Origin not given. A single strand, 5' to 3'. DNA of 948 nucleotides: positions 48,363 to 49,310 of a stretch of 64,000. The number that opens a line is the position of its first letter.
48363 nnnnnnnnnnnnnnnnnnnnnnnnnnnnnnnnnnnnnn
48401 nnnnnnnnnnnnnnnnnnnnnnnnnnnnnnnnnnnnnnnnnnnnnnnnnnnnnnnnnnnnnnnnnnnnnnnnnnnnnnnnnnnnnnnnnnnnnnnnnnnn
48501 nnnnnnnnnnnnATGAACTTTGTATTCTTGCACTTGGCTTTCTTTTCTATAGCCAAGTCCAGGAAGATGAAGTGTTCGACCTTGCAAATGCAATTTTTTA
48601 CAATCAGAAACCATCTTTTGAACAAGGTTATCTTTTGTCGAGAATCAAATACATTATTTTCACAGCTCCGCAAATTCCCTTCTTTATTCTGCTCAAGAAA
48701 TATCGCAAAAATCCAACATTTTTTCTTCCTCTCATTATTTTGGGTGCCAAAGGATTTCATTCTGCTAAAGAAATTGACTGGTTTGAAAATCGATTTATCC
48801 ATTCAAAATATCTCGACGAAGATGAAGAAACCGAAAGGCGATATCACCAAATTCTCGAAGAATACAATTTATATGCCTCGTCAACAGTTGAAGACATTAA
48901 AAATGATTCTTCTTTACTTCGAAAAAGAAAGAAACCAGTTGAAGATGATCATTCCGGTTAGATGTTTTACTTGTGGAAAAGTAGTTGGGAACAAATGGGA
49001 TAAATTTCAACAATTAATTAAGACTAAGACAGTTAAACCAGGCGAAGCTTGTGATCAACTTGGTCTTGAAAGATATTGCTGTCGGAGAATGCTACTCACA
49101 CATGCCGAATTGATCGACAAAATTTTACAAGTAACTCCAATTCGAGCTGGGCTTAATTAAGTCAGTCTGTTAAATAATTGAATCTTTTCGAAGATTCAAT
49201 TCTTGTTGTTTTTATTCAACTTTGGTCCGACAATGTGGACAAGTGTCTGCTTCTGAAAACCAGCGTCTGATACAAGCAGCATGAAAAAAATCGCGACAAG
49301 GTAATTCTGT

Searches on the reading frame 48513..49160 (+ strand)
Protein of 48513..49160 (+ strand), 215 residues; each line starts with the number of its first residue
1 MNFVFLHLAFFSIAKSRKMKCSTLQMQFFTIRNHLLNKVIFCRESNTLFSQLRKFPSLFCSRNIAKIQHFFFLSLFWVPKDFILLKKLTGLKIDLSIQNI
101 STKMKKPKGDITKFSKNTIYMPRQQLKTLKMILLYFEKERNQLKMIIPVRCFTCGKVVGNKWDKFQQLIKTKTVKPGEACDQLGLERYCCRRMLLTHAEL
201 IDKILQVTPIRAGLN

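Call 69: search_protein_families(library=pfam, proteins=[window:48513-49160:+], max_evalue=0.001)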
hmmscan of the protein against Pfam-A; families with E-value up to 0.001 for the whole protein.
window:48513-49160:+ (215 aa): 1 family
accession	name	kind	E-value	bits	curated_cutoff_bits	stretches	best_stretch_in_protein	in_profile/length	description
PF01194.22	RNA_pol_N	-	5.9e-28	97.3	26.9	1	146-204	1-58/58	RNA polymerases N / 8 kDa subunit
